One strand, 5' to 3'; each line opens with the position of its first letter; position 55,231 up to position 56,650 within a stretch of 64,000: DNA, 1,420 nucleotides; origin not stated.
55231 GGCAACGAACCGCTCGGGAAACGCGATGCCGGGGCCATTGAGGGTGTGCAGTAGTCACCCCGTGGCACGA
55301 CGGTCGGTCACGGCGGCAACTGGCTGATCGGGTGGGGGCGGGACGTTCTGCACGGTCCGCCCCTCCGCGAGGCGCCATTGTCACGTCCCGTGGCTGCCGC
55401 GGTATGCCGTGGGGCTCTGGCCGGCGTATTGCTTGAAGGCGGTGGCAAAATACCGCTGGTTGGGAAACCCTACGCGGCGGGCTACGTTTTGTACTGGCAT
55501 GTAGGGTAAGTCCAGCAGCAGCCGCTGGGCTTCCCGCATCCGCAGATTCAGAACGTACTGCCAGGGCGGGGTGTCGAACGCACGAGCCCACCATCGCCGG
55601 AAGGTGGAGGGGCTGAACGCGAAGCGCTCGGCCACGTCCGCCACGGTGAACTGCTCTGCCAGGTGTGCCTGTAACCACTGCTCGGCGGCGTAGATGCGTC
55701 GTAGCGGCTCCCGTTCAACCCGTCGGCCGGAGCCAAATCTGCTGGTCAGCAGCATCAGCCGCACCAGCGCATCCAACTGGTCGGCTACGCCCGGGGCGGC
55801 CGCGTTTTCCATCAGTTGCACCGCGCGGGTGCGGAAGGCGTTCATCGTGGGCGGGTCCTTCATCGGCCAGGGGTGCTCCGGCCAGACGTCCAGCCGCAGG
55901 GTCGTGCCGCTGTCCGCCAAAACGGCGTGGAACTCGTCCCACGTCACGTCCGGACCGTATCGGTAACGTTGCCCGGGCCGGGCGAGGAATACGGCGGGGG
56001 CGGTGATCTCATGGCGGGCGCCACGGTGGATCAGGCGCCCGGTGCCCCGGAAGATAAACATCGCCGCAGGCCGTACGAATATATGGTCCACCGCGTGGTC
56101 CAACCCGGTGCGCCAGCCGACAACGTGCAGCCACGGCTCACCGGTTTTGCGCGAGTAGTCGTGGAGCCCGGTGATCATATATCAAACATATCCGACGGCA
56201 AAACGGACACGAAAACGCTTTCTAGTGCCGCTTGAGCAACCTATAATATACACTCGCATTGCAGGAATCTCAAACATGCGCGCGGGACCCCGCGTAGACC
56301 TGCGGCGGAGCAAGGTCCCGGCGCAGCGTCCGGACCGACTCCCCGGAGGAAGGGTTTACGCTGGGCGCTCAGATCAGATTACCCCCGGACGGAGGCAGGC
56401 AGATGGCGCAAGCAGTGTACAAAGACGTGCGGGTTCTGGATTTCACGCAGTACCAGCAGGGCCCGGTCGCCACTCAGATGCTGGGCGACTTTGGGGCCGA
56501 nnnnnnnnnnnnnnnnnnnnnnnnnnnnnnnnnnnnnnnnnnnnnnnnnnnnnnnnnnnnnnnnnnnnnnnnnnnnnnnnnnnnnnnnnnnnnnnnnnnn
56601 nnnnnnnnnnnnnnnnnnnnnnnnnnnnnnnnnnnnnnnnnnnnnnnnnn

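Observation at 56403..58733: CaiB-type CoA-transferase with a two-gene split hotdog hydratase under a divergent AraC regulator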

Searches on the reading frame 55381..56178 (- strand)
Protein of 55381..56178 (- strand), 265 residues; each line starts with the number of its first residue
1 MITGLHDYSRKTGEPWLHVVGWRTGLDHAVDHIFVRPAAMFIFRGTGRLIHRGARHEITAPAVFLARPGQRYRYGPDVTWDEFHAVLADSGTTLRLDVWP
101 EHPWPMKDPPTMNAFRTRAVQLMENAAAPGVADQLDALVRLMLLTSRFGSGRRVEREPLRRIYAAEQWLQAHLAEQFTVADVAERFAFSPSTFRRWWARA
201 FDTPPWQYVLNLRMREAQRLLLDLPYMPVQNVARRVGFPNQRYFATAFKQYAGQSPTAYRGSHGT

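Call 3: search_protein_families(library=pfam, proteins=[window:55381-56178:-], max_evalue=0.01)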
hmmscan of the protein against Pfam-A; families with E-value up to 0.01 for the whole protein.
window:55381-56178:- (265 aa): 7 families
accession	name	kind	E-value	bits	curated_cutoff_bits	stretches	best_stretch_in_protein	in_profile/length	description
PF12833.13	HTH_18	-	2.4e-20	73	33.6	1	183-260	2-78/80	Helix-turn-helix domain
PF00165.29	HTH_AraC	-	3.3e-14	53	26.6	2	228-260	10-41/42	Bacterial regulatory helix-turn-helix proteins, AraC family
PF13384.12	HTH_23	-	9.5e-05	22.5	24.6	1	172-196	13-37/50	Homeodomain-like domain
PF02311.25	AraC_binding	-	0.00024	21.3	21.1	1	42-81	29-70/135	AraC-like ligand binding domain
PF13518.12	HTH_28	-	0.00038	20.9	25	1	167-199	4-35/52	Helix-turn-helix domain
PF01527.26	HTH_Tnp_1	-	0.00056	20.5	24.1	0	172-199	19-46/75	Transposase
PF13542.12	HTH_Tnp_ISL3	-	0.005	16.7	27.4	0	165-196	16-46/51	Helix-turn-helix domain of transposase family ISL3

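Call 4: search_protein_families(library=ncbifam, proteins=[window:55381-56178:-], max_evalue=0.01)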
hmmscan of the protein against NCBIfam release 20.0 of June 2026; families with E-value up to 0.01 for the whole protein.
window:55381-56178:- (265 aa): 28 families (the best 25 are shown)
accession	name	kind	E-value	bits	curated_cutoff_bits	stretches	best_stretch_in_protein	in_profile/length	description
NF007860.0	PRK10572.1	equivalog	4.9e-15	55.2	208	1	144-262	167-284/292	arabinose operon transcriptional regulator AraC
NF006902.0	PRK09393.1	equivalog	8.4e-15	54.8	425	1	160-262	220-321/327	transcriptional regulator FtrA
TIGR04094.1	adjacent_YSIRK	equivalog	4.5e-13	48.9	200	1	164-260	289-383/383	YSIRK-targeted surface antigen transcriptional regulator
NF010028.0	PRK13503.1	equivalog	3.9e-12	46.2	288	1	131-261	143-271/278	HTH-type transcriptional activator RhaS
TIGR02297.1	HpaA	equivalog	8e-10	38.4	274.65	1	169-261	195-286/287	4-hydroxyphenylacetate catabolism regulatory protein HpaA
NF047788.1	TransRegPocR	equivalog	8.9e-10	38.3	500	1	161-262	190-290/296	transcriptional regulator PocR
NF041686.2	ant_diox_reg_AndR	equivalog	2.4e-09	37.3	350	1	119-258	170-316/321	anthranilate 1,2-dioxygenase regulatory protein AndR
NF047455.1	TF_Staph_AryK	equivalog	4.7e-09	35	850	1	160-263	157-259/759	transcriptional regulator AryK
NF050186.1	TransRegGliRPseudo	equivalog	1.4e-08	34.5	570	1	181-262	257-336/338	AraC family transcriptional regulator GliR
NF052534.1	RzbtTranRegRhrA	equivalog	5e-08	32.6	500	1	143-260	191-308/312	rhizobactin biosynthesis transcriptional regulator RhrA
NF049932.1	TranspRegBtr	equivalog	1.1e-06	27.5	900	1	162-259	166-262/531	bacillibactin transport transcriptional regulator Btr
NF007432.1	PRK09978.1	equivalog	2.1e-06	27.1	500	1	171-260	153-240/274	DNA-binding transcriptional regulator GadX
NF007243.0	PRK09685.1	equivalog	3.1e-06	26.8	199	1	142-262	180-301/303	transcriptional regulator FeaR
NF010026.0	PRK13501.1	equivalog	3.7e-06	26.3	363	1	169-261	185-276/290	HTH-type transcriptional activator RhaR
NF049968.1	QhpR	equivalog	7.9e-06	25.2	250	1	171-260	196-284/284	AraC-like transcriptional regulator QhpR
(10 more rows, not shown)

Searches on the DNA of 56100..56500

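Call 74: search_rna_families(source=window, start=56100, end=56500, threshold=evalue, max_evalue=1)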
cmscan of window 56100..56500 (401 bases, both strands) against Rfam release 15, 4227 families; matches with E-value up to 1: 1.
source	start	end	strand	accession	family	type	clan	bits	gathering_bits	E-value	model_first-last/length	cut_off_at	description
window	56339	56362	-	RF01716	PhotoRC-I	Cis-reg;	-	14.9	45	0.22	1-44/44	no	PhotoRC-I RNA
